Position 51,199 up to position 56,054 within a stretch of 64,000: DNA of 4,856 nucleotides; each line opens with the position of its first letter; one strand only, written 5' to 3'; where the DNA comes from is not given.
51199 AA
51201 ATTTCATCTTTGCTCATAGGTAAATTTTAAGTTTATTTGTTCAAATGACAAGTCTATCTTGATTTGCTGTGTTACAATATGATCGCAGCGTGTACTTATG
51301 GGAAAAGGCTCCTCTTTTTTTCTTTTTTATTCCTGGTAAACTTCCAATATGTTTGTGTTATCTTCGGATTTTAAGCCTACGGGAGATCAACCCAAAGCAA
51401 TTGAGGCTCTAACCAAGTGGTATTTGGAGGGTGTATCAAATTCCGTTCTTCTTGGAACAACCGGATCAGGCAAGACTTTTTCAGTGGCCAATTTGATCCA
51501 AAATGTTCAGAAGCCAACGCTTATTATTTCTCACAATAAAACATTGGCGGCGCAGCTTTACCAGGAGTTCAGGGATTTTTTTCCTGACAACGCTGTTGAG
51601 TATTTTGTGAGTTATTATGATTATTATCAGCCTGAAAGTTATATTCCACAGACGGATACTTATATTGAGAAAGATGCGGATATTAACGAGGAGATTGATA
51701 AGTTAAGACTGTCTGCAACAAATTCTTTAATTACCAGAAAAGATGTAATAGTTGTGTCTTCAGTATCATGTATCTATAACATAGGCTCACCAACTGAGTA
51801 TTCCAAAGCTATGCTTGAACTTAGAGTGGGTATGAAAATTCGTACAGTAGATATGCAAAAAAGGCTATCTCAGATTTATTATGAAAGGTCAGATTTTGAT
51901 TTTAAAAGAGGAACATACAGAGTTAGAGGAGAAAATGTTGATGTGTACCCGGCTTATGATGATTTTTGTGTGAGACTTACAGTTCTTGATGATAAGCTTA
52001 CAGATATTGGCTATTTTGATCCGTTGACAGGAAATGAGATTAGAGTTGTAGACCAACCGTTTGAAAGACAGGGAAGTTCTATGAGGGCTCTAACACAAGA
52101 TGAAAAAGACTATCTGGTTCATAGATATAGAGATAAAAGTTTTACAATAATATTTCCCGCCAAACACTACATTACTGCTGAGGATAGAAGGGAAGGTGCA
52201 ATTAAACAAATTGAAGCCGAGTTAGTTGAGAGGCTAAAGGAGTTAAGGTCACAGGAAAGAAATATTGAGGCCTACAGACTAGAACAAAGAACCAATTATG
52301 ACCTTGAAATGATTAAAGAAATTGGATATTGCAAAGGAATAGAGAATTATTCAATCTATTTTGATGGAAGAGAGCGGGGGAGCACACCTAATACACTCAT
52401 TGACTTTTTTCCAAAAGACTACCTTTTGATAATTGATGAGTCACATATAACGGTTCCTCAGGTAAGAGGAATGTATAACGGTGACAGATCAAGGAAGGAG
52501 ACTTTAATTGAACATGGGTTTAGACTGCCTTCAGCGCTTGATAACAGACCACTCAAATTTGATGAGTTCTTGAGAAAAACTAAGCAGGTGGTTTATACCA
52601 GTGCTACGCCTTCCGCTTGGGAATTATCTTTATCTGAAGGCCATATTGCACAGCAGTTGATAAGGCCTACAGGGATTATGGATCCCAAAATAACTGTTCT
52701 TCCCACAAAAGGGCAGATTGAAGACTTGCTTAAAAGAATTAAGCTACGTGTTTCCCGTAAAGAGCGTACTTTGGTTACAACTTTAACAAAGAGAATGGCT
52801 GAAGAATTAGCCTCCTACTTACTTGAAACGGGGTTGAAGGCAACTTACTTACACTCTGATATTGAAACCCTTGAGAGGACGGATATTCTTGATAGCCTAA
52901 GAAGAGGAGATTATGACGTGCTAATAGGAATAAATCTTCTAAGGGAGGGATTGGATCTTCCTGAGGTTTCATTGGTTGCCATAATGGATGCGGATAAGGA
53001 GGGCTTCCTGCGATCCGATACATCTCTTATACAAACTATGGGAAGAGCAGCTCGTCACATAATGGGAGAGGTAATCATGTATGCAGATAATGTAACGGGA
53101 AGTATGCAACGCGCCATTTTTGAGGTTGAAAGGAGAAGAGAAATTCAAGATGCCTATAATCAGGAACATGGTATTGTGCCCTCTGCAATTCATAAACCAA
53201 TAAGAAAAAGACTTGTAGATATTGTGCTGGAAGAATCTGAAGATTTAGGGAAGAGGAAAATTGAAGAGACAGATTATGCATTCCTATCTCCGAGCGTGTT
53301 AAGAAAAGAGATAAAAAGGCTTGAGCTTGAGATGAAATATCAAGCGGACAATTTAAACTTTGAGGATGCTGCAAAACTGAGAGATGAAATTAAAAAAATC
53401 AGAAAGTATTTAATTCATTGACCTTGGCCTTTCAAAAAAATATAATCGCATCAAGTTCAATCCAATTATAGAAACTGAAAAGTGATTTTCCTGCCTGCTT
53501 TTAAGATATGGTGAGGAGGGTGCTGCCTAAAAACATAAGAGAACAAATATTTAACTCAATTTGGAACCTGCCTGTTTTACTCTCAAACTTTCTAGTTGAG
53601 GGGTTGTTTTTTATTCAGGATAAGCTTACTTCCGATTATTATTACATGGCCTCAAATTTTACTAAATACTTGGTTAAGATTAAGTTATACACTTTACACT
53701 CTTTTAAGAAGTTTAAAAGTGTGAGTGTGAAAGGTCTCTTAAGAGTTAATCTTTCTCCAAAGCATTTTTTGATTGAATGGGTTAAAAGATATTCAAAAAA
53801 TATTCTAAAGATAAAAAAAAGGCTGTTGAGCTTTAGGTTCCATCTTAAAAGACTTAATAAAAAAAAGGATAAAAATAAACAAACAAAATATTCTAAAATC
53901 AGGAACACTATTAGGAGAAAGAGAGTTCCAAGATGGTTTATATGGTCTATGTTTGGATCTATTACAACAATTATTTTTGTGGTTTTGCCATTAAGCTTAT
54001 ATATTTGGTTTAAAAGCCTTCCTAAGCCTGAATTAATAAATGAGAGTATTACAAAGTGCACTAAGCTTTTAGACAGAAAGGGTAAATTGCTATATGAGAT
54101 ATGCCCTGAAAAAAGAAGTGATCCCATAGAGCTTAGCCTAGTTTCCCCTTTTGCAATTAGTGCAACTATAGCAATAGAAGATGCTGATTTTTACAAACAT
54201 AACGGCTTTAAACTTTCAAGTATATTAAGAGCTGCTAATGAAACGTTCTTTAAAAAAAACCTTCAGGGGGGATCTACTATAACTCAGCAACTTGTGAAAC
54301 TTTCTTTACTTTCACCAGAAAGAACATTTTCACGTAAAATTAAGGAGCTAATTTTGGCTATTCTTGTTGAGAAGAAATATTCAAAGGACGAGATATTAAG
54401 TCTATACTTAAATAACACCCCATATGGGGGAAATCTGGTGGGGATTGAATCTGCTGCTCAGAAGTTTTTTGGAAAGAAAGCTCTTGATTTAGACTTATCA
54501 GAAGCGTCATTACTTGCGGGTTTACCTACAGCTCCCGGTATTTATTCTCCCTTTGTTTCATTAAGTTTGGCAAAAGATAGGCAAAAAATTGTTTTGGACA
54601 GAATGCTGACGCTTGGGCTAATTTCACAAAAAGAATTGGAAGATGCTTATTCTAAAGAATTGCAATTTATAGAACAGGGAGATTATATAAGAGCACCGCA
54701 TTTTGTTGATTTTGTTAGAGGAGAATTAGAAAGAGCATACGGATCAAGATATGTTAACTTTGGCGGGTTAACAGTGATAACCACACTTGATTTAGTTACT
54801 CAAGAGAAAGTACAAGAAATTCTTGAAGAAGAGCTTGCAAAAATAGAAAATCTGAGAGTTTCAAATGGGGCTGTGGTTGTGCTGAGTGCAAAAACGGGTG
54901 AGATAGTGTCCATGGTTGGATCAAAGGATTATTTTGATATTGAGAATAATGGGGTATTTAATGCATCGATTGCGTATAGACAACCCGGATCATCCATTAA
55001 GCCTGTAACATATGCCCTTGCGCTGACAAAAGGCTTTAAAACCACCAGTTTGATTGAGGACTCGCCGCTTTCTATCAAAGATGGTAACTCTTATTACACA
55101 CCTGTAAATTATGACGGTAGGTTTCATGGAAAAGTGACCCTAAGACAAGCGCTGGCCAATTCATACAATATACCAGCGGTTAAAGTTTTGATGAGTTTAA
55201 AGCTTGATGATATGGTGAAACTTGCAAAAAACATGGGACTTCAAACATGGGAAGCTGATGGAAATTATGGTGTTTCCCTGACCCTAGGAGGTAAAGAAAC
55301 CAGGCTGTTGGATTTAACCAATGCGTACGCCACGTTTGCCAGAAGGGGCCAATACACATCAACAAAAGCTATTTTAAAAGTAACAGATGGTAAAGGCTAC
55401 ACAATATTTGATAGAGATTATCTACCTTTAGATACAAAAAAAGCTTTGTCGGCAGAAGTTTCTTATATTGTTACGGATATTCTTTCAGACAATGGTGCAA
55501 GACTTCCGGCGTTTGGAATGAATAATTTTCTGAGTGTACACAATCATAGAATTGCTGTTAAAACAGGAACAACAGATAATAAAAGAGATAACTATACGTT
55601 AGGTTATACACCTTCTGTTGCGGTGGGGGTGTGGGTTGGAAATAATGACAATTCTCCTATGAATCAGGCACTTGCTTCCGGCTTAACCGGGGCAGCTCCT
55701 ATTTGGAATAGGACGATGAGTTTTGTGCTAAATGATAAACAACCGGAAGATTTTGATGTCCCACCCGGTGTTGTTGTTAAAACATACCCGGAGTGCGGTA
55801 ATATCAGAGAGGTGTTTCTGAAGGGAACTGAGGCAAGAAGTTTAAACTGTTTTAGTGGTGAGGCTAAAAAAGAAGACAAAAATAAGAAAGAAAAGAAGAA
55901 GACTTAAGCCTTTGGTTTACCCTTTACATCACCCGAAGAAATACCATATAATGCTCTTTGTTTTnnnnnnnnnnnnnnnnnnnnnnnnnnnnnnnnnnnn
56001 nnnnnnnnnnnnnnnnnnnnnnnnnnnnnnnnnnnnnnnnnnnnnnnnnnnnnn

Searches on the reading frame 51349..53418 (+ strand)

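Call 42: search_protein_families(library=pfam, proteins=[window:51349-53418:+], max_evalue=0.0001)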
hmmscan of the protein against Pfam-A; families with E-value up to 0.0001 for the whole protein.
window:51349-53418:+ (690 aa): 6 families
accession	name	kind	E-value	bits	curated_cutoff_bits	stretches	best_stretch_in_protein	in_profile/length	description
PF00271.37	Helicase_C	-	2e-21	76.8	23.5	1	460-570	5-109/110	Helicase conserved C-terminal domain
PF12344.14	UvrB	-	6e-21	74.5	27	1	577-619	1-43/43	Ultra-violet resistance protein B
PF17757.6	UvrB_inter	-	1.4e-20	73.6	22.9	1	156-235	1-81/91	UvrB interaction domain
PF04851.21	ResIII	-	2.2e-10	41.1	22.5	1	9-84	3-83/164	Type III restriction enzyme, res subunit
PF02151.25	UVR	-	2.6e-08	33.8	21.5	1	653-686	2-35/36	UvrB/uvrC motif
PF00270.35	DEAD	-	4.4e-06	27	26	0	13-81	3-72/167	DEAD/DEAH box helicase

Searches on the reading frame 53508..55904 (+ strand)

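Call 42: search_protein_families(library=pfam, proteins=[window:53508-55904:+], max_evalue=0.0001)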
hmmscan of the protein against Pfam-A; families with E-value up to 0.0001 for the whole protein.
window:53508-55904:+ (799 aa): 2 families
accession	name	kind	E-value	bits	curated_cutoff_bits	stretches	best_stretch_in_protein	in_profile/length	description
PF00912.28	Transgly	-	4.7e-55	186.2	27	1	192-366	2-177/178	Transglycosylase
PF00905.27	Transpeptidase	-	4.5e-22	79.1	22.1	1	454-711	1-276/299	Penicillin binding protein transpeptidase domain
